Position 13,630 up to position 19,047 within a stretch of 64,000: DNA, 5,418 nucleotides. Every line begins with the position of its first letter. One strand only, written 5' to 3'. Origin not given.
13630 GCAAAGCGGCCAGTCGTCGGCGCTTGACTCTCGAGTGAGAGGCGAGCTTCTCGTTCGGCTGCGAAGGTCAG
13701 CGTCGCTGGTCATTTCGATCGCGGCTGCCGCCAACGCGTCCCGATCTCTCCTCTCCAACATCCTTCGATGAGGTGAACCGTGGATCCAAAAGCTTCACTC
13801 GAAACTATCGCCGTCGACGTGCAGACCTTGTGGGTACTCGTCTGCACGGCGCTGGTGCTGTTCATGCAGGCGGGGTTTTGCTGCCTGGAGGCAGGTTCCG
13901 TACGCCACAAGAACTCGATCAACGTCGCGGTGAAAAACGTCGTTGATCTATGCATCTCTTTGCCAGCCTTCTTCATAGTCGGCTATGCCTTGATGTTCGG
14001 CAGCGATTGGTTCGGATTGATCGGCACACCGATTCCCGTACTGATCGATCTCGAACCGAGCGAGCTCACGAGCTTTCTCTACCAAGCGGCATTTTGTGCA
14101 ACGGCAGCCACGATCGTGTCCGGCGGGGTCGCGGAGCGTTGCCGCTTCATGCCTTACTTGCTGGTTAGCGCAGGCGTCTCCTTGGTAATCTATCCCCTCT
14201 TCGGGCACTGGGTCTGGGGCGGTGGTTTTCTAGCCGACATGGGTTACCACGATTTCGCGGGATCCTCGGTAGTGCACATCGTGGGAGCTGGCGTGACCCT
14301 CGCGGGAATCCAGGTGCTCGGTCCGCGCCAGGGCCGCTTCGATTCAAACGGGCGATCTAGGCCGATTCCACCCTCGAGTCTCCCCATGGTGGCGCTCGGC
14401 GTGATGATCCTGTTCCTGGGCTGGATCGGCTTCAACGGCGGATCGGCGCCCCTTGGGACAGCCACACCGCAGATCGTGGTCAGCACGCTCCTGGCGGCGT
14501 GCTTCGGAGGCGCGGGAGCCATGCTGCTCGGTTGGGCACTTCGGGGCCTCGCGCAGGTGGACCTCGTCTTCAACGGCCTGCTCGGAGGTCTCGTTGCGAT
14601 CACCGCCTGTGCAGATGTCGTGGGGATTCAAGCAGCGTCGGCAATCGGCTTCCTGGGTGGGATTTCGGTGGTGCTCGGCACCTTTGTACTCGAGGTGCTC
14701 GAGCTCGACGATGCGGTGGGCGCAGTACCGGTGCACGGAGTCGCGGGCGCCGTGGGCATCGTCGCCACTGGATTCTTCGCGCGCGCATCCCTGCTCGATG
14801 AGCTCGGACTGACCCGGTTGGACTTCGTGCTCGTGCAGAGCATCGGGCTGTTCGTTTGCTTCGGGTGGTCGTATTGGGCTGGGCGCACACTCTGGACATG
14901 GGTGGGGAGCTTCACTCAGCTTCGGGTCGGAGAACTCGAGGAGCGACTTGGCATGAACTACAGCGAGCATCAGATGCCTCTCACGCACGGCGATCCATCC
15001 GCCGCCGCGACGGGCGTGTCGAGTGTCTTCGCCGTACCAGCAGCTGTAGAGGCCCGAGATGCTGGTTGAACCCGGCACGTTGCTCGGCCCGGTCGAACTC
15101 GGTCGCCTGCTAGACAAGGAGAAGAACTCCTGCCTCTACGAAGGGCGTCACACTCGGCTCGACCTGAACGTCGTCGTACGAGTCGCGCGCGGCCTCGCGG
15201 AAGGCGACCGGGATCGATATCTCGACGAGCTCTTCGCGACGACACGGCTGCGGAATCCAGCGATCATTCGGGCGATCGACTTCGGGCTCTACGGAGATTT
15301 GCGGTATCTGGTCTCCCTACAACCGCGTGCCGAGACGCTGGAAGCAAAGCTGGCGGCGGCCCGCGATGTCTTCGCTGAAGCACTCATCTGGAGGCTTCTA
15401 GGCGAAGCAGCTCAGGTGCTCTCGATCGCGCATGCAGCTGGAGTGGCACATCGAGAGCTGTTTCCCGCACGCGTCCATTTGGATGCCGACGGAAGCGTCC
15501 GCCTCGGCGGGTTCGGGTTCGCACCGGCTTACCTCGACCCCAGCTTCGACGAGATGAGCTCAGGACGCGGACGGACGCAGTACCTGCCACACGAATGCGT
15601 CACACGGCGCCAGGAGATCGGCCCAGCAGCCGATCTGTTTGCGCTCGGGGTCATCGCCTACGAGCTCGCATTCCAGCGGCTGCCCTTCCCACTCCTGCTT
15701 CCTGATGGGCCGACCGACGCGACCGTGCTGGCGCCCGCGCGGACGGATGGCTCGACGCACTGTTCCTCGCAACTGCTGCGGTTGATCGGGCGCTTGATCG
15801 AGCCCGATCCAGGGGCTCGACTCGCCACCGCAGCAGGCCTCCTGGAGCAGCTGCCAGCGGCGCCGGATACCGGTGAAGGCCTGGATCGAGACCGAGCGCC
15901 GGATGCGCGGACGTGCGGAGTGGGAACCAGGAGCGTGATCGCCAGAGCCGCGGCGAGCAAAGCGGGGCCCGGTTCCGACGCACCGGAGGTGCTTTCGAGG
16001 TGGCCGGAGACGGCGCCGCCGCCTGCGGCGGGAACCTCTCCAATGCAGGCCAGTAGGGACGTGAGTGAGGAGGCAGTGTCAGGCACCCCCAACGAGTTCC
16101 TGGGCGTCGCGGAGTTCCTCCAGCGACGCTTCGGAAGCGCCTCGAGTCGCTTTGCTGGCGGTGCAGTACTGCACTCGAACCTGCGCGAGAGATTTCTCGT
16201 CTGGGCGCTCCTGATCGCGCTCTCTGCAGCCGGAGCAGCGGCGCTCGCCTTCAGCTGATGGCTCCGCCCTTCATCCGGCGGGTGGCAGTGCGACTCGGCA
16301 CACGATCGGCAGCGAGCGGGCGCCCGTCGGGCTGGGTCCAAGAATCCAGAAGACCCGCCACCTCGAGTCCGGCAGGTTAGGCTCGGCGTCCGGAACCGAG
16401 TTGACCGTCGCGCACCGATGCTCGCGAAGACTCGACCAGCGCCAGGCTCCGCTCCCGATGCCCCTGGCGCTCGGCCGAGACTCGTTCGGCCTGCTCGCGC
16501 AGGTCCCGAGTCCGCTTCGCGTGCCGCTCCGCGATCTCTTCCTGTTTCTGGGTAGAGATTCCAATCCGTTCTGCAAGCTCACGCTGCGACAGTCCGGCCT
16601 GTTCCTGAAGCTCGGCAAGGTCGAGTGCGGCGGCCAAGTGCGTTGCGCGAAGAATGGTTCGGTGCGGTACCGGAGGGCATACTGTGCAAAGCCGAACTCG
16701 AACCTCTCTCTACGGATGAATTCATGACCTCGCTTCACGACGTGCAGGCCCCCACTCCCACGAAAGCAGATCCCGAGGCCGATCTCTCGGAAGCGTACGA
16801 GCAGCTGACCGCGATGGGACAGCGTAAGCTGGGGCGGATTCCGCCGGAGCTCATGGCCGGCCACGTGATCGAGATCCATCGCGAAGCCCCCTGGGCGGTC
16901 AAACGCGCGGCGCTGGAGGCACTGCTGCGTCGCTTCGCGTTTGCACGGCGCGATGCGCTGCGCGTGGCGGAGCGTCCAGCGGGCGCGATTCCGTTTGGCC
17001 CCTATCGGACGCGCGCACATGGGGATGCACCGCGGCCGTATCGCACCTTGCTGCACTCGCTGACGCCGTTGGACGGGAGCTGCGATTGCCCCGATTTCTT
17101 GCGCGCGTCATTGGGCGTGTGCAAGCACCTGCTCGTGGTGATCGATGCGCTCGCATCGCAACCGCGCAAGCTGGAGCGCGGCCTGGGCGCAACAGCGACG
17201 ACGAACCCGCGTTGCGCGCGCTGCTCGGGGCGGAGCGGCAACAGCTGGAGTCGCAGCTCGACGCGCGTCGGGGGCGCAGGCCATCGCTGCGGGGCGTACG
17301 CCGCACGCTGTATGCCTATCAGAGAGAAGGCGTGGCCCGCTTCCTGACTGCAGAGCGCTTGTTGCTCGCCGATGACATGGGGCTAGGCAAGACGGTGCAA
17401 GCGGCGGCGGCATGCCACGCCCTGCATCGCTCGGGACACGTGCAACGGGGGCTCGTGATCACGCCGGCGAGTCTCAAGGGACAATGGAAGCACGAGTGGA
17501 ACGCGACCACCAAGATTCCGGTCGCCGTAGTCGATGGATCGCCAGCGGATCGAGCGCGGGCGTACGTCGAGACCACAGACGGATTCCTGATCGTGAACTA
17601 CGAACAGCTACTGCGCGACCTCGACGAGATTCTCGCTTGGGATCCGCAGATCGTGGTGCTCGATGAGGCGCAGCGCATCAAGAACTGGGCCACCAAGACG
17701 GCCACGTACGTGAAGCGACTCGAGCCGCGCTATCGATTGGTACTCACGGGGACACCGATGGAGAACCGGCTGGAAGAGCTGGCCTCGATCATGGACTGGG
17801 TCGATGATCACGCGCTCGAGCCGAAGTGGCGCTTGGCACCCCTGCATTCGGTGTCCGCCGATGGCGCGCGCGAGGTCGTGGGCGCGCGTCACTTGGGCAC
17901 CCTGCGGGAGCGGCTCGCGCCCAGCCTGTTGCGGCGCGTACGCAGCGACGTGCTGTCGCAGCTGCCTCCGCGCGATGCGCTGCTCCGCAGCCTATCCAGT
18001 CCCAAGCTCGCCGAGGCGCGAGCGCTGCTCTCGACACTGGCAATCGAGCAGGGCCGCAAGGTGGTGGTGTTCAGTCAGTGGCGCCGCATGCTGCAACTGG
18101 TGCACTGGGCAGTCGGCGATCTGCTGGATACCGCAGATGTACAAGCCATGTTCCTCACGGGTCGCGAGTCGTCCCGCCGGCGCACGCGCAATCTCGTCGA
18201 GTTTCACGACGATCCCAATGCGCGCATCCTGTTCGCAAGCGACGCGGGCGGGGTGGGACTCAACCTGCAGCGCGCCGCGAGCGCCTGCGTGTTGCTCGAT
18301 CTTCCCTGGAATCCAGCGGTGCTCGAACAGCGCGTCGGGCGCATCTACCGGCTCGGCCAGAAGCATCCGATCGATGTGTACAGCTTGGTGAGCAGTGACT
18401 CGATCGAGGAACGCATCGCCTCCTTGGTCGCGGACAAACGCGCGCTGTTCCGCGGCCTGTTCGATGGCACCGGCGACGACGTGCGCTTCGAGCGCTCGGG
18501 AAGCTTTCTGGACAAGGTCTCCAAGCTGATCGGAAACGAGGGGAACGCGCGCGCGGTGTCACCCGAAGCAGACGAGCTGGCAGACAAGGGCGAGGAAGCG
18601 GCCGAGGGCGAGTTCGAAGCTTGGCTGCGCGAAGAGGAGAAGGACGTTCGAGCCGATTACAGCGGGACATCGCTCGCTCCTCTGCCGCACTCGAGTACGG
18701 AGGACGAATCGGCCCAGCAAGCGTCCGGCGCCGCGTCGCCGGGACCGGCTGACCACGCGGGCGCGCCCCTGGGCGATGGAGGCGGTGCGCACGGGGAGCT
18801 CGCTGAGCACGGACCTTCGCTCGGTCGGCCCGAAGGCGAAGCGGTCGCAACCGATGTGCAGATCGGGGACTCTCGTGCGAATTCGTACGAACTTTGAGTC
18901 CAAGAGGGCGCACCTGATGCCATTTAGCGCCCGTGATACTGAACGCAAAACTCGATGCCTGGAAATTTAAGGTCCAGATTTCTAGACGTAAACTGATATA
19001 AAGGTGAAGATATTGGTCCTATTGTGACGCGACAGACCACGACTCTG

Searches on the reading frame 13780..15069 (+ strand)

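Call 9: search_protein_families(library=pfam, proteins=[window:13780-15069:+], max_evalue=0.01)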
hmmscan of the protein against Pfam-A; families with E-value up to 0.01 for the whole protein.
window:13780-15069:+ (429 aa): 1 family
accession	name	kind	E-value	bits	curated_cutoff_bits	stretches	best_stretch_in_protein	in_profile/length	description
PF00909.26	Ammonium_transp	-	3.9e-102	342.4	23.2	1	17-399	1-396/399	Ammonium Transporter Family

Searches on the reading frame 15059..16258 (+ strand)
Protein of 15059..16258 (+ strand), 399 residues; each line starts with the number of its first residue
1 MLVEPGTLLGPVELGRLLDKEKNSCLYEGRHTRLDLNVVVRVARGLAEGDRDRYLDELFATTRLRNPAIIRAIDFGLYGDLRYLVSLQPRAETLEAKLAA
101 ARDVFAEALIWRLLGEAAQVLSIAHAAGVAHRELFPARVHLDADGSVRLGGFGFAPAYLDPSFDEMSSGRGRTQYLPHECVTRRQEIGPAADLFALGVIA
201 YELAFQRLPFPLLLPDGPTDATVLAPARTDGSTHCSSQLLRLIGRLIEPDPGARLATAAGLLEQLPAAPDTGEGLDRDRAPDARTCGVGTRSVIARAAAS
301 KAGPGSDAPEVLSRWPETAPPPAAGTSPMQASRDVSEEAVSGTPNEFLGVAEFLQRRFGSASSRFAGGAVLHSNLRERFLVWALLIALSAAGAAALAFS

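Call 9: search_protein_families(library=pfam, proteins=[window:15059-16258:+], max_evalue=0.01)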
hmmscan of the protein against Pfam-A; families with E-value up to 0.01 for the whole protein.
window:15059-16258:+ (399 aa): 2 families
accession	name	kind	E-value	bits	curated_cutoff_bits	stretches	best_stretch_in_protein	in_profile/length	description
PF00069.31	Pkinase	-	2.6e-19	70.1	31.7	1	27-257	16-254/263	Protein kinase domain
PF07714.23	PK_Tyr_Ser-Thr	-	5.4e-09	36.2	23.1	1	29-255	18-249/258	Protein tyrosine and serine/threonine kinase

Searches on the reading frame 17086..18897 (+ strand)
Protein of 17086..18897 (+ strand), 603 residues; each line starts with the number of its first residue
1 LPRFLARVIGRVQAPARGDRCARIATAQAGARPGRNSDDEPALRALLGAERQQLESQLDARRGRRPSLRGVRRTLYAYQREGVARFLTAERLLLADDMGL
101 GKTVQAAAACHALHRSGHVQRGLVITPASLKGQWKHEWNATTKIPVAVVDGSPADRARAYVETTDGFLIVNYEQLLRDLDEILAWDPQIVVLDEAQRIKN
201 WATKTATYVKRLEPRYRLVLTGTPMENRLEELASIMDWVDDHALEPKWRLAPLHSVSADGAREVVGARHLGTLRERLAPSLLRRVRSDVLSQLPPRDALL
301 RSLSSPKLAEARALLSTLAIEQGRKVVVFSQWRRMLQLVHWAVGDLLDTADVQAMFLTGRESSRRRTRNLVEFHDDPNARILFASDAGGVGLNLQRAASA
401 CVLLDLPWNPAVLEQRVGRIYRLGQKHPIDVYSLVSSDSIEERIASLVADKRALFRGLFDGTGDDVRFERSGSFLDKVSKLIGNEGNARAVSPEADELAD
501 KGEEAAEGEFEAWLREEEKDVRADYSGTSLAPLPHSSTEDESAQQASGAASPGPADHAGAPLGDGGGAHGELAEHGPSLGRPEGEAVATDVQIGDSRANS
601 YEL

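Call 9: search_protein_families(library=pfam, proteins=[window:17086-18897:+], max_evalue=0.01)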
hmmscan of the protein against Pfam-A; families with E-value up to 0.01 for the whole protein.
window:17086-18897:+ (603 aa): 7 families
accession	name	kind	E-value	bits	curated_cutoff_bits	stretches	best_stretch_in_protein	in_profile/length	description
PF00176.29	SNF2-rel_dom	-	1.7e-33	116.5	24.9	1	78-303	1-239/290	SNF2-related domain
PF00271.37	Helicase_C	-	7.3e-18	65.3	23.5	1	313-424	5-110/110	Helicase conserved C-terminal domain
PF04851.21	ResIII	-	5.2e-09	36.7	22.5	1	74-225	3-163/164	Type III restriction enzyme, res subunit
PF00270.35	DEAD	-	1.6e-07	31.6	26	1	77-227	2-162/167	DEAD/DEAH box helicase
PF16203.11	ERCC3_RAD25_C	-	0.00021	21.1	27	1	314-442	51-175/248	ERCC3/RAD25/XPB C-terminal helicase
PF13872.12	AAA_34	-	0.00046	19.6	27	1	92-205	63-194/306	P-loop containing NTP hydrolase pore-1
PF13173.12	AAA_14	-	0.00052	20.5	27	1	175-233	50-108/129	AAA domain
